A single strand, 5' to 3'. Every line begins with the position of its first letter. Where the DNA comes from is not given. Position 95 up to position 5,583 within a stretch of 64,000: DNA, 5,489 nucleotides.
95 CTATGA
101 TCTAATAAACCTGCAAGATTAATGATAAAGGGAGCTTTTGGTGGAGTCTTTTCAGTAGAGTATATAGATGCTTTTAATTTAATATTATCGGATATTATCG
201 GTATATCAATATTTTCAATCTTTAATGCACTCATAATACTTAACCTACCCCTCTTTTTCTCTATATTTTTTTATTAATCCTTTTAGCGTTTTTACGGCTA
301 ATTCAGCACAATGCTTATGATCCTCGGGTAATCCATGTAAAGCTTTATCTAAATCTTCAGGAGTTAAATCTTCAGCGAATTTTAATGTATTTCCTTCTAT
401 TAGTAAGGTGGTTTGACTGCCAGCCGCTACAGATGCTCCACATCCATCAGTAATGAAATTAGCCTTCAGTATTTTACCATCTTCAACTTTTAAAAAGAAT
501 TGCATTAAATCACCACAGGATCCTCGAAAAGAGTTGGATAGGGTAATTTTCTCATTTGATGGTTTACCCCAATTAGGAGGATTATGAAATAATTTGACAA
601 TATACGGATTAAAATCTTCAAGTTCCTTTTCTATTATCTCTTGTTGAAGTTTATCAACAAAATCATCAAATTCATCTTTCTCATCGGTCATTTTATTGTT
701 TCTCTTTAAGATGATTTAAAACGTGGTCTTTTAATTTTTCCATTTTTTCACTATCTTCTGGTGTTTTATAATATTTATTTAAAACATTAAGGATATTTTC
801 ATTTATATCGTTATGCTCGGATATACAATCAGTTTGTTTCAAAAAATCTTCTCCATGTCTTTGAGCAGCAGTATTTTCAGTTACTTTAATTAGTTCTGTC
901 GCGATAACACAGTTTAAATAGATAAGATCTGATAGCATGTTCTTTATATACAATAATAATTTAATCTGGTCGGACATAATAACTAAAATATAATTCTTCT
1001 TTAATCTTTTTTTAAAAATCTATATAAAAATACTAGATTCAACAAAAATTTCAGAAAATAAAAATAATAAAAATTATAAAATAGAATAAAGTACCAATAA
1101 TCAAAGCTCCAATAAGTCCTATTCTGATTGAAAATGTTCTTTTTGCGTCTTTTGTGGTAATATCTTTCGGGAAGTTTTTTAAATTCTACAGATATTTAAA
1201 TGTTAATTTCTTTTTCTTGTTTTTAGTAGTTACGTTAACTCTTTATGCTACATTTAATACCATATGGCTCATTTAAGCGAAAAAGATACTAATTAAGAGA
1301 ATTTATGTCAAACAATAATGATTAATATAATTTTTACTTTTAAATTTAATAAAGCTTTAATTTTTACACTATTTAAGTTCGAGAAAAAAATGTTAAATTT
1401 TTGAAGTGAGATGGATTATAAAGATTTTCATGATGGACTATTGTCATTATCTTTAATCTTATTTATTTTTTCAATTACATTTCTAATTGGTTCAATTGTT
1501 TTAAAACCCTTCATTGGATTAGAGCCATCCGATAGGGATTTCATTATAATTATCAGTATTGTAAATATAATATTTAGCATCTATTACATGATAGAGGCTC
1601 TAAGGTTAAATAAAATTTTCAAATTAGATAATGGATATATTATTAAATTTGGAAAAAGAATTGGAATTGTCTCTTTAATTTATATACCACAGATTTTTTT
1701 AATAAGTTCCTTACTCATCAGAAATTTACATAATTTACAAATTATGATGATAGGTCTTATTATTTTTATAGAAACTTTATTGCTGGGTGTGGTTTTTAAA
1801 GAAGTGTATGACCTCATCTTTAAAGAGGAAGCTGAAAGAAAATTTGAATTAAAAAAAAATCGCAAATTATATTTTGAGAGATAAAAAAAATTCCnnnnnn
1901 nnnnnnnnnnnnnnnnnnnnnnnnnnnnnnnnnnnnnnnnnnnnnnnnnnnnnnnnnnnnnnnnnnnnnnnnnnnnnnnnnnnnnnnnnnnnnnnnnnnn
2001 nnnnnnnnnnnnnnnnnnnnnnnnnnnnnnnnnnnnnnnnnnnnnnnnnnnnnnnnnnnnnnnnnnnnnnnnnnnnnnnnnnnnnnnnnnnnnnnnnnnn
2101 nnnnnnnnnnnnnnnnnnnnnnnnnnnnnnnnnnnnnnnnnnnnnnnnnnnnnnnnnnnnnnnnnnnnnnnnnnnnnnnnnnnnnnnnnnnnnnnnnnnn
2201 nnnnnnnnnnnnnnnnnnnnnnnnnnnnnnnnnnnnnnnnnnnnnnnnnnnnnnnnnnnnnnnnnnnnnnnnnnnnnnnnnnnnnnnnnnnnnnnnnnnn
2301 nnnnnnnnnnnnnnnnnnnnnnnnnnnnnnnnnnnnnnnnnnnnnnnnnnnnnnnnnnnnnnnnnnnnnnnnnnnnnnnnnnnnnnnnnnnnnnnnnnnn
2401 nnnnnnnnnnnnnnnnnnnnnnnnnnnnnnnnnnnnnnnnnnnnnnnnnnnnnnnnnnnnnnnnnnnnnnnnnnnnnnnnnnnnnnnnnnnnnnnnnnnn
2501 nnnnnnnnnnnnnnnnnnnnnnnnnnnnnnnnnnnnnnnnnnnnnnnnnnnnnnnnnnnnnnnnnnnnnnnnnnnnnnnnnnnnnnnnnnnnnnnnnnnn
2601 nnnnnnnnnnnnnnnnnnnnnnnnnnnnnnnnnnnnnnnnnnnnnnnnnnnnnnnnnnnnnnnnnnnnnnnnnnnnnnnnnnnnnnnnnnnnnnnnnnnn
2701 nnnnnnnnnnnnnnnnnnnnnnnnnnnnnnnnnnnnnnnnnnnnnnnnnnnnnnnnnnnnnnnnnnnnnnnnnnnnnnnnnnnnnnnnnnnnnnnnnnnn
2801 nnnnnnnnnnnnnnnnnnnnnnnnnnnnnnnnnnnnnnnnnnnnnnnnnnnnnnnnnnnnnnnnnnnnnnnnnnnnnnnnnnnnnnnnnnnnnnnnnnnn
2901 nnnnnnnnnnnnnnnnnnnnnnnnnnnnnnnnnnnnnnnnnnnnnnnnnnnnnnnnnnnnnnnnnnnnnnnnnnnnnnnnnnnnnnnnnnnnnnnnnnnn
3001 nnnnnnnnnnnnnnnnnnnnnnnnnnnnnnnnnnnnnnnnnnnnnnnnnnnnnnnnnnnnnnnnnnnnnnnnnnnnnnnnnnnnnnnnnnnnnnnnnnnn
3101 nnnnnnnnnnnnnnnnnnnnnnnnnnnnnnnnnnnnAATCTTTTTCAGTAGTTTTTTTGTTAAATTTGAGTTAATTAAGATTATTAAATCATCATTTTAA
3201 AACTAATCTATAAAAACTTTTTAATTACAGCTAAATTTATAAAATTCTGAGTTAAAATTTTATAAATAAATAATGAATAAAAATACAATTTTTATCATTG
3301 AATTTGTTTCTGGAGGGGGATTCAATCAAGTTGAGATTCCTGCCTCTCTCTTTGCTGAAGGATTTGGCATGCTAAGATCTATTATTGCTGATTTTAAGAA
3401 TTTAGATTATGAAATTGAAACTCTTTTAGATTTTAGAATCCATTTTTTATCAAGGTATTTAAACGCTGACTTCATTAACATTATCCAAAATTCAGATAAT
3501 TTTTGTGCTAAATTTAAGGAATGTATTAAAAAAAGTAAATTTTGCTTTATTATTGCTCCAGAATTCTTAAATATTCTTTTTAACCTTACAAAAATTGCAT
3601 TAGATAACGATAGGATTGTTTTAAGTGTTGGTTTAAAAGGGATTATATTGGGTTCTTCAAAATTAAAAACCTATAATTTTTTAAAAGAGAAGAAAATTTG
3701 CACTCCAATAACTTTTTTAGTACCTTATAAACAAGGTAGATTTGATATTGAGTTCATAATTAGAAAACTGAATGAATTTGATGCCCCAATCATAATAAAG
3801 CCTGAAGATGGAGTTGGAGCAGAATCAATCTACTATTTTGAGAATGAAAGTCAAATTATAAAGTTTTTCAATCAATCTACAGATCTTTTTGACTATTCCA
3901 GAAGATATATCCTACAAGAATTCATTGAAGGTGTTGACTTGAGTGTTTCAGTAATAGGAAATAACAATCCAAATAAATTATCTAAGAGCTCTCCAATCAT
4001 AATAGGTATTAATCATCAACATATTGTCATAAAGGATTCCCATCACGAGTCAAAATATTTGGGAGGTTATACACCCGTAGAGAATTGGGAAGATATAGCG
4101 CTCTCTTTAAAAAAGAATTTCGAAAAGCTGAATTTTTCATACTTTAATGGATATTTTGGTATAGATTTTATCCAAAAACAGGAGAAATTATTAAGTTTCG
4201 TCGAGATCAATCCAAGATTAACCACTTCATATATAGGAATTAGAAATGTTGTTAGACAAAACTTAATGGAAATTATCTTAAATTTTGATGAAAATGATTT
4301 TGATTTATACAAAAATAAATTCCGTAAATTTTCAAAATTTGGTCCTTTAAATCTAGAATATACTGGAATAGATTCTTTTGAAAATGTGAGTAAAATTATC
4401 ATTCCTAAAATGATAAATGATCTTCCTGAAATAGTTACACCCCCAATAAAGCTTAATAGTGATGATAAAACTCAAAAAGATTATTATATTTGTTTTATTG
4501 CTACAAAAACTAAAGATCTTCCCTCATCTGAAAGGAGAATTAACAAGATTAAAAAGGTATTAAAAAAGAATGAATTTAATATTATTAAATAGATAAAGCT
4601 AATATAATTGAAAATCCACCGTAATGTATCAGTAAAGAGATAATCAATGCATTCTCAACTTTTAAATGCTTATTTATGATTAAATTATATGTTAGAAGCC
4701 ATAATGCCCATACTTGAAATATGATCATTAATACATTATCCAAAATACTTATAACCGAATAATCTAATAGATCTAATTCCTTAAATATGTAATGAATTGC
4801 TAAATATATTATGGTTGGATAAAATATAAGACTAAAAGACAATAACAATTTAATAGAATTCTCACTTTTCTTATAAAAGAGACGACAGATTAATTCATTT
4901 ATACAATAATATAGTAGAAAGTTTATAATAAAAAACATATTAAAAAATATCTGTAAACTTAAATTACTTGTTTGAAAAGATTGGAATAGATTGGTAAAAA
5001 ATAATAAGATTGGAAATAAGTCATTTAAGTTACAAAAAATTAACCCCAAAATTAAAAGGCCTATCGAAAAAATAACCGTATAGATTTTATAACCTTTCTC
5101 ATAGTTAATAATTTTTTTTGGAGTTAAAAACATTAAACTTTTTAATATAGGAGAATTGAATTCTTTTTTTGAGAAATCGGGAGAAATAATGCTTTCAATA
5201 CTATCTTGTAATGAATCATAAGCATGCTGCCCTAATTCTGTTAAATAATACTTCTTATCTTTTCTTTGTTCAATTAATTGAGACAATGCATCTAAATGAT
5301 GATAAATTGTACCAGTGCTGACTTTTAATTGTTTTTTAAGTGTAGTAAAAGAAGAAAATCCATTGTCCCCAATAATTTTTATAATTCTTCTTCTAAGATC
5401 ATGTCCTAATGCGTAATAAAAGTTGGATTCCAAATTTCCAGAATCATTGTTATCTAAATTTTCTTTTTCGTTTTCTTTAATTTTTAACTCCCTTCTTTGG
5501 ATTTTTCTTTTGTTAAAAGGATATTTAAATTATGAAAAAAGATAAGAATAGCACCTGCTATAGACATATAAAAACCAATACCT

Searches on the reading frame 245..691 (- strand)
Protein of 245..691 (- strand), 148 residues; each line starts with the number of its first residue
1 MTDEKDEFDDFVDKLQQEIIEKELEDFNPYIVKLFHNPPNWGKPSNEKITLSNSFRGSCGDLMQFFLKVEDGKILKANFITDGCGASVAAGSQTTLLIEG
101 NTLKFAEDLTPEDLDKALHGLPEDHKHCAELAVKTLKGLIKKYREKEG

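Call 3: search_protein_families(library=pfam, proteins=[window:245-691:-], max_evalue=1)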
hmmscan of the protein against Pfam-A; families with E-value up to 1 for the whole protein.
window:245-691:- (148 aa): 3 families
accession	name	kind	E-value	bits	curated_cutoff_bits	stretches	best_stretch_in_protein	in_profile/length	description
PF01592.21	NifU_N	-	7.9e-24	84.7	22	1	30-147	5-124/127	NifU-like N terminal domain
PF12918.12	TcdB_N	-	0.19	12.5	27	1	108-146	4-42/66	TcdB toxin N-terminal helical domain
PF10437.14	Lip_prot_lig_C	-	0.22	11.9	24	0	49-85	4-39/85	Bacterial lipoate protein ligase C-terminus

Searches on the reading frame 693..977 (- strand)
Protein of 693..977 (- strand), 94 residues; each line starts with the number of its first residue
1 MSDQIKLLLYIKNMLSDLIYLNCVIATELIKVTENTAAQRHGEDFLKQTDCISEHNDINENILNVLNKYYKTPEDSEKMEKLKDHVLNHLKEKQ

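Call 3: search_protein_families(library=pfam, proteins=[window:693-977:-], max_evalue=1)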
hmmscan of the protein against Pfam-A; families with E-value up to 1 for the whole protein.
window:693-977:- (94 aa): 2 families
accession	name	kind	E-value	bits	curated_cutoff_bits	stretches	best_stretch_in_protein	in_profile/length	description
PF24654.2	CEP76_N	-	0.013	16.3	27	1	55-93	12-50/60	CEP76 N-terminal domain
PF15438.11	Phyto-Amp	-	0.07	13.7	25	1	12-91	8-86/113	Antigenic membrane protein of phytoplasma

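Call 65: search_protein_families(library=ncbifam, proteins=[window:693-977:-], max_evalue=0.01)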
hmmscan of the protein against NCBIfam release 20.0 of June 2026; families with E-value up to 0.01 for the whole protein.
window:693-977:- (94 aa): 0 families

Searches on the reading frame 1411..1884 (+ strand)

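Call 3: search_protein_families(library=pfam, proteins=[window:1411-1884:+], max_evalue=1)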
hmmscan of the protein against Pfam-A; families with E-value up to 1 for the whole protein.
window:1411-1884:+ (157 aa): 1 family
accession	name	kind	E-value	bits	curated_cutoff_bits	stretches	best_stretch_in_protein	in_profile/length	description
PF05884.17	ZYG-11_interact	-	0.54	10.1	25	1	14-74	108-156/295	Interactor of ZYG-11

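Call 65: search_protein_families(library=ncbifam, proteins=[window:1411-1884:+], max_evalue=0.01)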
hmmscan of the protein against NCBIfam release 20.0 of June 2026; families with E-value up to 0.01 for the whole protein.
window:1411-1884:+ (157 aa): 0 families

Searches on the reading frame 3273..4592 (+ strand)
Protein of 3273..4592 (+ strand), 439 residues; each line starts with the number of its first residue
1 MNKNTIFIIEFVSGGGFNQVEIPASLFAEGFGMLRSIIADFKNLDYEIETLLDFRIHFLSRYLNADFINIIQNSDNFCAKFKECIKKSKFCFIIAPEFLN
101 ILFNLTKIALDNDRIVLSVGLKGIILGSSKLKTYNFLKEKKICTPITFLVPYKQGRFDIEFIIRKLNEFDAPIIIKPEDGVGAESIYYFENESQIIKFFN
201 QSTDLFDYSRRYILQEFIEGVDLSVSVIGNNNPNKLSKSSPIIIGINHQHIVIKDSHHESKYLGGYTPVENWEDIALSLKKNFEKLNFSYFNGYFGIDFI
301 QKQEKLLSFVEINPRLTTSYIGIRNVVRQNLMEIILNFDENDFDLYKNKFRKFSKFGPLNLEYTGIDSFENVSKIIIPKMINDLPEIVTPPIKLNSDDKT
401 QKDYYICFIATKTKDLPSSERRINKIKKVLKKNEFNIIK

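Call 3: search_protein_families(library=pfam, proteins=[window:3273-4592:+], max_evalue=1)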
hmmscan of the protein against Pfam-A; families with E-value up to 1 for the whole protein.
window:3273-4592:+ (439 aa): 5 families
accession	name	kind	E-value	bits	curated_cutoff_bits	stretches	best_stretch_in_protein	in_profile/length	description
PF02655.19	ATP-grasp_3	-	7.2e-25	88.4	23.2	1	128-319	2-160/160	ATP-grasp domain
PF18301.6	preATP-grasp_3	-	1.6e-05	25.5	26.3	1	70-118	22-70/76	pre ATP-grasp 3 domain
PF07478.18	Dala_Dala_lig_C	-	0.0011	19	24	1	166-314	32-174/204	D-ala D-ala ligase C-terminus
PF13535.11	ATP-grasp_4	-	0.041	13.9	27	1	170-315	2-151/160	ATP-grasp domain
PF14397.11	ATPgrasp_ST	-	0.077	12.6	31.4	1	129-209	21-101/278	Sugar-transfer associated ATP-grasp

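Call 65: search_protein_families(library=ncbifam, proteins=[window:3273-4592:+], max_evalue=0.01)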
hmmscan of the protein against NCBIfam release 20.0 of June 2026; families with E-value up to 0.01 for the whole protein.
window:3273-4592:+ (439 aa): 18 families
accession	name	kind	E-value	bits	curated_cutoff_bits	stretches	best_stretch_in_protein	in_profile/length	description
NF040722.1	MfnD_Meth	equivalog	1.9e-27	96.5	400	2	21-149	11-138/288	tyramine--L-glutamate ligase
NF009403.0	PRK12767.1-2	equivalog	1.6e-12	47.3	286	1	114-238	92-204/342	carbamoyl phosphate synthase-like protein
NF053643.1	Ddl_archaea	equivalog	1.4e-10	40.8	500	1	115-333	92-290/367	putative pseudomurein biosynthesis ATP-grasp protein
TIGR00768.1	rimK_fam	subfamily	8.7e-08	31.8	143.4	1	124-231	82-186/276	RimK family alpha-L-glutamate ligase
NF009405.0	PRK12767.1-4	equivalog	2.2e-06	26.9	390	1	123-234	106-201/320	carbamoyl phosphate synthase-like protein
NF009402.0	PRK12767.1-1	equivalog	1.1e-05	24.5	218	1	59-219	42-194/329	carbamoyl phosphate synthase-like protein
NF040720.1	MptN_Meth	equivalog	1.4e-05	24.3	350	1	123-228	95-195/291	tetrahydromethanopterin:alpha-L-glutamate ligase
TIGR01205.1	D_ala_D_alaTIGR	subfamily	5.2e-05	22.4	245.65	1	126-314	103-285/318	D-alanine--D-alanine ligase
NF002378.0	PRK01372.1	subfamily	7.7e-05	21.5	243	1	128-313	99-268/305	D-alanine--D-alanine ligase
TIGR02068.2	cya_phycin_syn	equivalog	0.00014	20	850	1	128-245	212-321/862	cyanophycin synthetase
NF002563.0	PRK02186.1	subfamily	0.00048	18.5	625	1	129-232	107-202/890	argininosuccinate lyase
NF011170.0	PRK14572.1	equivalog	0.00064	18.9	489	1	159-239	160-237/351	D-alanyl-alanine synthetase A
NF000207.3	D_ala_D_ser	equivalog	0.00077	18.7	520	1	147-232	149-228/342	D-alanine--D-serine ligase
NF000093.1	D_ala_D_ser_VanN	exception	0.00092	18.4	700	1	161-231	160-228/343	D-alanine--D-serine ligase VanN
TIGR03909.1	pyrrolys_PylC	equivalog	0.0017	17.2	248.3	1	169-259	123-209/374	3-methylornithine--L-lysine ligase PylC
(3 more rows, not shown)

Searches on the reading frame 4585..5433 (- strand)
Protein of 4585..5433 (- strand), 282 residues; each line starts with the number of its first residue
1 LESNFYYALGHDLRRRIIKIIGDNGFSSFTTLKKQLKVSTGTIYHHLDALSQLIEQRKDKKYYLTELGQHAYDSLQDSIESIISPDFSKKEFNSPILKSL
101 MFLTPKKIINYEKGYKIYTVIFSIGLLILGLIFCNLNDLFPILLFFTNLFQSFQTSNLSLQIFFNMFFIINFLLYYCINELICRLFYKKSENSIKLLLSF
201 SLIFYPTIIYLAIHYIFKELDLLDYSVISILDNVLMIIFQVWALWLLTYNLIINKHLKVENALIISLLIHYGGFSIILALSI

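Call 3: search_protein_families(library=pfam, proteins=[window:4585-5433:-], max_evalue=1)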
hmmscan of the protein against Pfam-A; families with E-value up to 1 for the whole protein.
window:4585-5433:- (282 aa): 10 families
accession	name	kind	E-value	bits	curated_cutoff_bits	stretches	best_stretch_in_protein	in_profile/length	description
PF24038.1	DUF7347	-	9.5e-05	23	27.6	1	6-73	5-75/77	Domain of unknown function (DUF7347)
PF13601.12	HTH_34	-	0.0026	18.3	27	1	17-57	5-47/80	Winged helix DNA-binding domain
PF12840.13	HTH_20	-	0.0047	17.3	27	1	9-51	1-43/51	Helix-turn-helix domain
PF08279.18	HTH_11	-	0.0072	16.6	25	1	15-53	3-42/55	HTH domain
PF25213.1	HVO_A0261_N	-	0.0076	16.6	35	1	30-81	28-80/86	HVO_A0261 N-terminal domain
PF24266.1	HTH_HVO_0163_N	-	0.0086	16.6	31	1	12-58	2-50/70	HVO_0163, N-terminal HTH domain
PF13412.12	HTH_24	-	0.0097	15.9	21.9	1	12-50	3-41/48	Winged helix-turn-helix DNA-binding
PF01022.26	HTH_5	-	0.011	16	22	1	14-51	4-40/47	Bacterial regulatory protein, arsR family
PF14947.12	HTH_45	-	0.015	15.8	25.5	1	24-79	17-73/77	Winged helix-turn-helix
PF21476.4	PF0610-like_N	-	0.029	15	33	1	13-61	2-48/50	PF0610-like, N-terminal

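Call 65: search_protein_families(library=ncbifam, proteins=[window:4585-5433:-], max_evalue=0.01)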
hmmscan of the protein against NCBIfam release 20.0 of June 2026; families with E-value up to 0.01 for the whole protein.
window:4585-5433:- (282 aa): 3 families
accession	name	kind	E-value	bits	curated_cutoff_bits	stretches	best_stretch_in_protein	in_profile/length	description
NF033788.1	HTH_metalloreg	subfamily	4.4e-05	23.2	55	1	5-65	4-66/77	metalloregulator ArsR/SmtB family transcription factor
NF033789.1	repress_SdpR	subfamily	6.2e-05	22.8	100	1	6-67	2-64/79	autorepressor SdpR family transcription factor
TIGR01884.1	cas_HTH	subfamily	0.00023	20.6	60.2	1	16-68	146-202/202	CRISPR-associated CARF protein Csa3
